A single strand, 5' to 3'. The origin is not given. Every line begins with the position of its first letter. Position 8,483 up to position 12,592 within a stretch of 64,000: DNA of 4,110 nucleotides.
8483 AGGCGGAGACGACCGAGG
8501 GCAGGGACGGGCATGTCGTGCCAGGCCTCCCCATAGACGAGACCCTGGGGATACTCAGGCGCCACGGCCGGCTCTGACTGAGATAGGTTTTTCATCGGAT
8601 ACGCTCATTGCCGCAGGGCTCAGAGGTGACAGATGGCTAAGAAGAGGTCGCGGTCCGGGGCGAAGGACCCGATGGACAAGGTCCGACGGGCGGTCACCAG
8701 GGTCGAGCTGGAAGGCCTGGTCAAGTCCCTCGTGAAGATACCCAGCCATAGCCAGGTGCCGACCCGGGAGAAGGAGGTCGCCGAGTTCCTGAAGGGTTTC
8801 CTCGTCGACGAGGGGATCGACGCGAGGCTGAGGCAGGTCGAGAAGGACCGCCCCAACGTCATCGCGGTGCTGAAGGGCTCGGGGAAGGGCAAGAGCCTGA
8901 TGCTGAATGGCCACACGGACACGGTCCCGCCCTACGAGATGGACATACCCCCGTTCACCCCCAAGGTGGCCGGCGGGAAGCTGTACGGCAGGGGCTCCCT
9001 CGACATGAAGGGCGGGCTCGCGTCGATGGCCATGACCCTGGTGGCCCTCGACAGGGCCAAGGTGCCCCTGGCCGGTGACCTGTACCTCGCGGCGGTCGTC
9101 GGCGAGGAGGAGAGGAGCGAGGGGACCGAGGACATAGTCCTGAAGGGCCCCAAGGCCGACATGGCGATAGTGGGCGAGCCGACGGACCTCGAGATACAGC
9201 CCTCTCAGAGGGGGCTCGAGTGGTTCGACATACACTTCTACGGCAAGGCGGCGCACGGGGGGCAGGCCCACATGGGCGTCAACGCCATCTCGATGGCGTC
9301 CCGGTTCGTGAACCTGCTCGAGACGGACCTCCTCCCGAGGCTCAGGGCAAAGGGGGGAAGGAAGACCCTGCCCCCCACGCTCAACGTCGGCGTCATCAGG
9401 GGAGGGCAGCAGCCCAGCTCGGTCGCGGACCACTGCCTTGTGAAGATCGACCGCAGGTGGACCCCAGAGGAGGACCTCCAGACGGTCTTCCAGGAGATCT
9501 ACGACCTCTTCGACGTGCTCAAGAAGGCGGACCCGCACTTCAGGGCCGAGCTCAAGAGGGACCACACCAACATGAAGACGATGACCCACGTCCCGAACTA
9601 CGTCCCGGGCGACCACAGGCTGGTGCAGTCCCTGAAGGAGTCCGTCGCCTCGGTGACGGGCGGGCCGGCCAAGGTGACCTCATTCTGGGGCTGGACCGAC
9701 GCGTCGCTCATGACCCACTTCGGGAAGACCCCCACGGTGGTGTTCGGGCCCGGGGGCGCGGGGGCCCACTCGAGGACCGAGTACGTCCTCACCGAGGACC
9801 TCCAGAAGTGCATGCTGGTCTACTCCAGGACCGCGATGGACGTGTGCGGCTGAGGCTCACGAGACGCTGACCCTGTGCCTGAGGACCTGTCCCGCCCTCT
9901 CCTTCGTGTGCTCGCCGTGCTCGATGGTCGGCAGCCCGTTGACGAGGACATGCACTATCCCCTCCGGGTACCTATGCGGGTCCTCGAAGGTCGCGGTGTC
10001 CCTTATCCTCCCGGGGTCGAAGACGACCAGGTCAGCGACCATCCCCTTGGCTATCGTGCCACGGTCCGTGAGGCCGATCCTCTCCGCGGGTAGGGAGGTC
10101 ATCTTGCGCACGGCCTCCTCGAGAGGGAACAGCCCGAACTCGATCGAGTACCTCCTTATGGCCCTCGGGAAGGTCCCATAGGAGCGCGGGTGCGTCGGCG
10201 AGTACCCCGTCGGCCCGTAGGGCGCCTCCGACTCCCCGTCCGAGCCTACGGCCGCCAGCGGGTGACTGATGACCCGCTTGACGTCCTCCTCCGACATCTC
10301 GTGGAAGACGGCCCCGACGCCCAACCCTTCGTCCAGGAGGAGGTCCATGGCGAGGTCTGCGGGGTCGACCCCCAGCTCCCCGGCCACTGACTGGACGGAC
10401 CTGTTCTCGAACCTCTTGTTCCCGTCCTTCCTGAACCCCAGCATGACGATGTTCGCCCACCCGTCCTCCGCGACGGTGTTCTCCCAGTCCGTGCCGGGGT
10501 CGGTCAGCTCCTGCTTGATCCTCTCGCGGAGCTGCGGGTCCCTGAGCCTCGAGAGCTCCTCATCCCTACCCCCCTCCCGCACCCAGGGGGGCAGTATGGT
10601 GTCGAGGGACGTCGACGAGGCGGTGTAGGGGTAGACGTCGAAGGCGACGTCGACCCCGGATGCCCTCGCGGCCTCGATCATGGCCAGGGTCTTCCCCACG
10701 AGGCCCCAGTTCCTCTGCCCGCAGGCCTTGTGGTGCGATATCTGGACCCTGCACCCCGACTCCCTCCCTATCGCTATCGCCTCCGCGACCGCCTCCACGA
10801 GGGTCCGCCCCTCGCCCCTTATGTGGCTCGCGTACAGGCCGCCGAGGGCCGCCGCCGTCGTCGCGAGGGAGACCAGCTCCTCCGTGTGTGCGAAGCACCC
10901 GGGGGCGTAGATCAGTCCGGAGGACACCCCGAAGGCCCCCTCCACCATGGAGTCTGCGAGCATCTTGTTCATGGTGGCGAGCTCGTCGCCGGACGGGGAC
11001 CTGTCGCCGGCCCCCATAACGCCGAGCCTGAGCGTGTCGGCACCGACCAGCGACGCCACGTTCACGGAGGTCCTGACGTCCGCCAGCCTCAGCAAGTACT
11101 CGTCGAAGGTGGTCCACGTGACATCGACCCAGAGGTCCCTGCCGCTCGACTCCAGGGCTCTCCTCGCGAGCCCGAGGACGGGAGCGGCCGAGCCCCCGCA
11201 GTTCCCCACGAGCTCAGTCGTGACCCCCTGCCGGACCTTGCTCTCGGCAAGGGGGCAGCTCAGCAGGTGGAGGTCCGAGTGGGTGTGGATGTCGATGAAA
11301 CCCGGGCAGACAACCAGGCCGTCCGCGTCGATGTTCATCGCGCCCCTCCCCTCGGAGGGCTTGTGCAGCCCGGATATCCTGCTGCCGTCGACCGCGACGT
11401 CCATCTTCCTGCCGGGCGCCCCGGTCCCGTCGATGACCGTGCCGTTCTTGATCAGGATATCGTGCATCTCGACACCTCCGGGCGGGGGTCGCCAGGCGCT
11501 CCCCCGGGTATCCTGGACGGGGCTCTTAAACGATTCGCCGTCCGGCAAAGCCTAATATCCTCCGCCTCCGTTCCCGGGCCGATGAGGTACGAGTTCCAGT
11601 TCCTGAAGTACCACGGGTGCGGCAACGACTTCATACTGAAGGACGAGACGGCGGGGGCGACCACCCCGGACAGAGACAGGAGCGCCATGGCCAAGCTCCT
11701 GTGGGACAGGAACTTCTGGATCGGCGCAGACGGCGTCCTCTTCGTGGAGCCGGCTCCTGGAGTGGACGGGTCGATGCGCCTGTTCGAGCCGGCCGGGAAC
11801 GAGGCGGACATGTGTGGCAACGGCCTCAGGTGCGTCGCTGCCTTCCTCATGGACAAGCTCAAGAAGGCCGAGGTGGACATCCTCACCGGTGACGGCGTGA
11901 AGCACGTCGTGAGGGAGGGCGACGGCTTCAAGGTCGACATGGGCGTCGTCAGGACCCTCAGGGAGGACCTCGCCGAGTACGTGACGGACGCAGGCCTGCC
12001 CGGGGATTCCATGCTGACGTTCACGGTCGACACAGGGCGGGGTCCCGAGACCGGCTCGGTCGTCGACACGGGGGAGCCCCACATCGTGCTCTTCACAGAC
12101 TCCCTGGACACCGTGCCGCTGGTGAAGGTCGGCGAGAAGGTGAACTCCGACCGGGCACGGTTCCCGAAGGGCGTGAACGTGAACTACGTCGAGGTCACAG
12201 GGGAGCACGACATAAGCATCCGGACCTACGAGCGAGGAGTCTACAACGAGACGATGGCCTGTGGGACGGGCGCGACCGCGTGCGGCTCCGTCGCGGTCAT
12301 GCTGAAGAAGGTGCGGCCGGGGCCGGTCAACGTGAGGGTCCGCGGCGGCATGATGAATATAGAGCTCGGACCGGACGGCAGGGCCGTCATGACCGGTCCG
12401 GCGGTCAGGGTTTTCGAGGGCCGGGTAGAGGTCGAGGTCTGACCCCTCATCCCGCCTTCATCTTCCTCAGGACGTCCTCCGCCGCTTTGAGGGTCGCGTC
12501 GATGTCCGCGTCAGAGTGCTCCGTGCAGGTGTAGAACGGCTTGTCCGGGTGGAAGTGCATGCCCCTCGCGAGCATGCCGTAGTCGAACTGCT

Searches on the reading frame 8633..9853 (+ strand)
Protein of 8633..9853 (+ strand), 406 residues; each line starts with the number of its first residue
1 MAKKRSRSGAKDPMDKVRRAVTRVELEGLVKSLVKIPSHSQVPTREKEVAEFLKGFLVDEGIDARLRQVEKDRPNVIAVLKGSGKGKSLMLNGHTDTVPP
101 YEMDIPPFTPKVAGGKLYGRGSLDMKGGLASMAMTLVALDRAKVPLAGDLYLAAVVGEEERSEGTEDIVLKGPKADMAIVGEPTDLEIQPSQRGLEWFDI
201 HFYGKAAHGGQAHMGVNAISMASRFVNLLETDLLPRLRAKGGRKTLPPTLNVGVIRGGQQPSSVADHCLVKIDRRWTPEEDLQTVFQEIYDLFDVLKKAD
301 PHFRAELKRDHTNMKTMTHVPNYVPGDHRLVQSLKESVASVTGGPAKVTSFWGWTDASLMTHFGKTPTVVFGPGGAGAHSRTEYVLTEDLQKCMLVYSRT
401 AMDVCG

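Call 76: search_protein_families(library=pfam, proteins=[window:8633-9853:+], max_evalue=0.00001)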
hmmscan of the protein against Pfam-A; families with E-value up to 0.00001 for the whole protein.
window:8633-9853:+ (406 aa): 3 families
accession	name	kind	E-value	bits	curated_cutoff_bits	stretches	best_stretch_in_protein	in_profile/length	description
PF01546.33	Peptidase_M20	-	2.2e-33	116.4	24.6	1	90-402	1-205/206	Peptidase family M20/M25/M40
PF07687.19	M20_dimer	-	5.1e-20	71.9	21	1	192-298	3-104/107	Peptidase dimerisation domain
PF04389.22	Peptidase_M28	-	8.8e-06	26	21.3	0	75-169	1-77/193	Peptidase family M28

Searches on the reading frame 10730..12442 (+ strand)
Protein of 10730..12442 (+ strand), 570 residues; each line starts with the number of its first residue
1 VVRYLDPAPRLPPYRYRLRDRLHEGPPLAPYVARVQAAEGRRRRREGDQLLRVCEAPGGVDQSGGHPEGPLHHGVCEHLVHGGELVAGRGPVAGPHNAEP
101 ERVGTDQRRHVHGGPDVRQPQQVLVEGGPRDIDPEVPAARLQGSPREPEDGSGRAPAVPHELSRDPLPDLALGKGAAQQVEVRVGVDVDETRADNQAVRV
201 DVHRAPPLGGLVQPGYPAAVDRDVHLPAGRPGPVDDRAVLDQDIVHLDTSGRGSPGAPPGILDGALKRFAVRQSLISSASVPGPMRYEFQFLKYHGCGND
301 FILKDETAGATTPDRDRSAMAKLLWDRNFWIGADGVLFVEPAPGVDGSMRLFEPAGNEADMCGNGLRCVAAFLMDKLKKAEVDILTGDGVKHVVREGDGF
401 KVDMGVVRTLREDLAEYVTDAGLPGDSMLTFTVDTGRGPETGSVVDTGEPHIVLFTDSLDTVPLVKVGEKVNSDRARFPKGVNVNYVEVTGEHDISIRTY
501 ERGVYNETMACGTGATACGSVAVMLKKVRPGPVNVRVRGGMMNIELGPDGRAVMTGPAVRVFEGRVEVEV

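Call 76: search_protein_families(library=pfam, proteins=[window:10730-12442:+], max_evalue=0.00001)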
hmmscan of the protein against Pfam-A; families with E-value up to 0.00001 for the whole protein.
window:10730-12442:+ (570 aa): 1 family
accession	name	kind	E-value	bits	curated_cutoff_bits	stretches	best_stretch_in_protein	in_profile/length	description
PF01678.24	DAP_epimerase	-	1.9e-46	157.5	34.7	2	444-561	2-121/121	Diaminopimelate epimerase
